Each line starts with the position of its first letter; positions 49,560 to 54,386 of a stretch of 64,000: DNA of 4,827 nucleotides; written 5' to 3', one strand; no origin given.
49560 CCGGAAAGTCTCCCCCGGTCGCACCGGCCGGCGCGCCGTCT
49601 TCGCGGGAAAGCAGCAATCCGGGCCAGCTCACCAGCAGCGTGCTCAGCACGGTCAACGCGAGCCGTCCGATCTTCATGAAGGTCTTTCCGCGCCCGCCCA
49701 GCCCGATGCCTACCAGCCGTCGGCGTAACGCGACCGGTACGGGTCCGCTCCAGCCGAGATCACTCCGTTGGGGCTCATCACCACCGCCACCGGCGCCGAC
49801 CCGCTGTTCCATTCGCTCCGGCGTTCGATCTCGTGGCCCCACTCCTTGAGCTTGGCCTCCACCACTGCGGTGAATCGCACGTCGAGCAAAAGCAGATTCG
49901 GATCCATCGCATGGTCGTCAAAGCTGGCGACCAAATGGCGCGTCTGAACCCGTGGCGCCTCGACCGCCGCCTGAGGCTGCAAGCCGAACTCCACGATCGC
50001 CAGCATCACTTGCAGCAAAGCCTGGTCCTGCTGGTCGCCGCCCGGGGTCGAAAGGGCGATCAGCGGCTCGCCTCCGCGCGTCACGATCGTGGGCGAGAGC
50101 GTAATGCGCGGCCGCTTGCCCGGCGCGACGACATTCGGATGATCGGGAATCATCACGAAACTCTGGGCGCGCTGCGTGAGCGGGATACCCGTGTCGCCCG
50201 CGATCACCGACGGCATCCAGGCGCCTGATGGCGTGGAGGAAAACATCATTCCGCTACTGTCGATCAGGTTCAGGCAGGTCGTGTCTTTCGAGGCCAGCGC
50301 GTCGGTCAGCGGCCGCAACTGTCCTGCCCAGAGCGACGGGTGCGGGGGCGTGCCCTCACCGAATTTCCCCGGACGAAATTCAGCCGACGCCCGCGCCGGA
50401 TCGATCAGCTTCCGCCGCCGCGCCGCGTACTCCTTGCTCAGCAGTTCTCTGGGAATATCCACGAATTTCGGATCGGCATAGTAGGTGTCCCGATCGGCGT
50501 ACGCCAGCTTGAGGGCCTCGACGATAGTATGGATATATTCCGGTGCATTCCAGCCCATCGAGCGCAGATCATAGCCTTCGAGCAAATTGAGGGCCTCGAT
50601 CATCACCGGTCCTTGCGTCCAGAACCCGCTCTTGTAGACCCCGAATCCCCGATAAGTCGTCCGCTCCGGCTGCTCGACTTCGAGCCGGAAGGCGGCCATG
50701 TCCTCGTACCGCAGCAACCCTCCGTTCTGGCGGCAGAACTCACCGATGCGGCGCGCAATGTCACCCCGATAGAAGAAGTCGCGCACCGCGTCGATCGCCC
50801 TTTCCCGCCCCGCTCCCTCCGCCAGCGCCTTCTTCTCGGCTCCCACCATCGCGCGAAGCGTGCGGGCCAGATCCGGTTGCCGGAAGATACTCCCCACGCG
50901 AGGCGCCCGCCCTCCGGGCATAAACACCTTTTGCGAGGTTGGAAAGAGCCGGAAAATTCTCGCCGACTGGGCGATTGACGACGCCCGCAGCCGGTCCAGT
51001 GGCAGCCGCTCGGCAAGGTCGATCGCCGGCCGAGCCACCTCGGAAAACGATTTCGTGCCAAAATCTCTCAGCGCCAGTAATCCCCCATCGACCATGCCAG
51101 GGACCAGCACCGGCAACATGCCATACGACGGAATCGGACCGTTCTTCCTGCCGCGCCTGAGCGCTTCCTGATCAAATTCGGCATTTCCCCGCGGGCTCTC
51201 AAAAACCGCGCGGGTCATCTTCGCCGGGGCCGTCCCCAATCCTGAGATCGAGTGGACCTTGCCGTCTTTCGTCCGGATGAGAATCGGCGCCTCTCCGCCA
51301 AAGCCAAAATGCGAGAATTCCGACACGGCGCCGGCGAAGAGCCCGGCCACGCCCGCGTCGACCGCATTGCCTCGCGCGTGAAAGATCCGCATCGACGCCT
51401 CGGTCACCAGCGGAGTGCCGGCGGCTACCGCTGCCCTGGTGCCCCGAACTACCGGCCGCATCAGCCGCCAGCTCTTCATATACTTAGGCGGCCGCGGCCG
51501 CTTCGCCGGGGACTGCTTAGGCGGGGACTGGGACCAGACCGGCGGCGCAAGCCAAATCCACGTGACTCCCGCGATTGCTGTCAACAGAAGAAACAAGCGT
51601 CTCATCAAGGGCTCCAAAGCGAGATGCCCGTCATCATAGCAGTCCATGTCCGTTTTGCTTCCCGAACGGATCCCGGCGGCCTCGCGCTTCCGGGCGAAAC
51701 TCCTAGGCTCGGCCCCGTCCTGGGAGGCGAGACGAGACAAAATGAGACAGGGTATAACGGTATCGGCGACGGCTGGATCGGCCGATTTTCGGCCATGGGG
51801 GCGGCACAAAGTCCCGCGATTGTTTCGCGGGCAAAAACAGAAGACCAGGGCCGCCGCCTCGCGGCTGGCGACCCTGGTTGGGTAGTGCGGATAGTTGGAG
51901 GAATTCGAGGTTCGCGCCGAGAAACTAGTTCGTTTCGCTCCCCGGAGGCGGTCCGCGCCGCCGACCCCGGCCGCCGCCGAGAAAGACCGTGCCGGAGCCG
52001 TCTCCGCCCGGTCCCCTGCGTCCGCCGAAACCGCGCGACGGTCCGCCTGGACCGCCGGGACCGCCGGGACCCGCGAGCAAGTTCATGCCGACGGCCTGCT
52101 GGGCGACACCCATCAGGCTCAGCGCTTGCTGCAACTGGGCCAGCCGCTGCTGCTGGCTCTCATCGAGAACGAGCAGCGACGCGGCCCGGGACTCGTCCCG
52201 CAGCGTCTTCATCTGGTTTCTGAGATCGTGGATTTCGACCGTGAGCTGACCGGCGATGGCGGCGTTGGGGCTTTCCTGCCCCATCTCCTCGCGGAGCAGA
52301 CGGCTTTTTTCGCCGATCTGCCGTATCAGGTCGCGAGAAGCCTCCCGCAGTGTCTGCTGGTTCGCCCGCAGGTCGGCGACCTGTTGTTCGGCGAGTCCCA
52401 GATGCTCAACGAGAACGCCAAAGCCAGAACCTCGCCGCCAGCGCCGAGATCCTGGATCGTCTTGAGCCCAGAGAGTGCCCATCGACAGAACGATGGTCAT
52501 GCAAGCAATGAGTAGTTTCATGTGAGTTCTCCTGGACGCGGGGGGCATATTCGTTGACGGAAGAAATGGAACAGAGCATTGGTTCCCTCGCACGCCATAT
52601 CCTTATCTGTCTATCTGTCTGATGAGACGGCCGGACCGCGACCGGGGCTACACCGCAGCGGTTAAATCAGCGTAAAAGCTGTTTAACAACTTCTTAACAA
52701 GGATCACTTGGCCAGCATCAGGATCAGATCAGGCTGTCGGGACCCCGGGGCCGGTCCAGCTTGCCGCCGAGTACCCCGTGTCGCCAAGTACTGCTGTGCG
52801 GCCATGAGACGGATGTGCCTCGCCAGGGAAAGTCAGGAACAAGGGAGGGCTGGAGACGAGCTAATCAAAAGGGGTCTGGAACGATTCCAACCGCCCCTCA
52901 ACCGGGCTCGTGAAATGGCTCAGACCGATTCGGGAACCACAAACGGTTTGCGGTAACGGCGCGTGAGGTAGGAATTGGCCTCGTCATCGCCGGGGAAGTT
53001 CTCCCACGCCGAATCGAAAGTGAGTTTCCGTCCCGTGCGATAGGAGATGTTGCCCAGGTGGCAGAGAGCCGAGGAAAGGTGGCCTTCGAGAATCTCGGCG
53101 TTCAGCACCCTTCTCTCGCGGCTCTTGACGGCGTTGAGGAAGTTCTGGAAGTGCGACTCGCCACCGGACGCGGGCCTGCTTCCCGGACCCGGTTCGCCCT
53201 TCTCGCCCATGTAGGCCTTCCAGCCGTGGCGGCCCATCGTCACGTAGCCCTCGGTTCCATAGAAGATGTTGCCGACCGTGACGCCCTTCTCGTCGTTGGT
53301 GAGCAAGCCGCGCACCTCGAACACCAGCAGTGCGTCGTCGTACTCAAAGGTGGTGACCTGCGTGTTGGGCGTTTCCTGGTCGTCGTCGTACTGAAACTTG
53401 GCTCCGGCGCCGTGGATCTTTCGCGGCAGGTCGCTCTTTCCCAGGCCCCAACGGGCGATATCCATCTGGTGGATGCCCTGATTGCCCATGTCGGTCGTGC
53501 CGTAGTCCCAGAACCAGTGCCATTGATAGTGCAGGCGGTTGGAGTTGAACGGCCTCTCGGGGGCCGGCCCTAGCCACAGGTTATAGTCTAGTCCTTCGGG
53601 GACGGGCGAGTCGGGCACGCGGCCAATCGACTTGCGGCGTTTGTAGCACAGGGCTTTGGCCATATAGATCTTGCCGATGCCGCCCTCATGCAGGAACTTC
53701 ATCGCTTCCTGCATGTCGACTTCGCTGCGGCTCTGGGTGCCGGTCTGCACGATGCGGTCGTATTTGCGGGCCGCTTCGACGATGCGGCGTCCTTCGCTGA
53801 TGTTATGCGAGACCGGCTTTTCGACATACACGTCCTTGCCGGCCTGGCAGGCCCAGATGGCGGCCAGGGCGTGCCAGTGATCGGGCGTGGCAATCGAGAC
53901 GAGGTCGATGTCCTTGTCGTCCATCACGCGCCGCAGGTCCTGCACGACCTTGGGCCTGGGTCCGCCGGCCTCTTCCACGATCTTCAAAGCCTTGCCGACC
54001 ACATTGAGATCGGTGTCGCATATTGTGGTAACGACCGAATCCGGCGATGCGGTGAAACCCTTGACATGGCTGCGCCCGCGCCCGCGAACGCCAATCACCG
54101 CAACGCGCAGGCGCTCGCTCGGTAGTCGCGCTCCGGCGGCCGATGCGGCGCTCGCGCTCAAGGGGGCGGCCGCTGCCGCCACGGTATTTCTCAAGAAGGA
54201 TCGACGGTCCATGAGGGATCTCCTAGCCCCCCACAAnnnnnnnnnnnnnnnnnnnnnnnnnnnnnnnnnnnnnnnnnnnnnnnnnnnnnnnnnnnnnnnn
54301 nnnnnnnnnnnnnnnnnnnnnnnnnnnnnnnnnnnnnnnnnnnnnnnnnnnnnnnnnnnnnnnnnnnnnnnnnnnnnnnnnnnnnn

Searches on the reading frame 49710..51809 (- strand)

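Call 7: search_protein_families(library=pfam, proteins=[window:49710-51809:-], max_evalue=0.001)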
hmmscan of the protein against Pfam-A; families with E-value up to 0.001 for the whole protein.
window:49710-51809:- (699 aa): 1 family
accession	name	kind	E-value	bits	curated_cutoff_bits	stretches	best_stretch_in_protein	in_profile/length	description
PF01019.26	G_glu_transpept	-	2.9e-104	350.2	27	1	141-693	2-511/512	Gamma-glutamyltranspeptidase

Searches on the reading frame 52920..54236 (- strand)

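Call 58: search_protein_families(library=pfam, proteins=[window:52920-54236:-], max_evalue=0.0001)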
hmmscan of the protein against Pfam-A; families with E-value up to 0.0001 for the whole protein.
window:52920-54236:- (438 aa): 3 families
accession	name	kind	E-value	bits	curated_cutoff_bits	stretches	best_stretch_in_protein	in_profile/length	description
PF19051.5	GFO_IDH_MocA_C2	-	3.1e-26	92.9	23.3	1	207-432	43-252/254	Oxidoreductase family, C-terminal alpha/beta domain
PF01408.29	GFO_IDH_MocA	-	6.1e-19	69.3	24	1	43-166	1-119/120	Oxidoreductase family, NAD-binding Rossmann fold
PF22725.1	GFO_IDH_MocA_C3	-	4.7e-07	30.3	27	1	234-331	27-122/124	GFO/IDH/MocA C-terminal domain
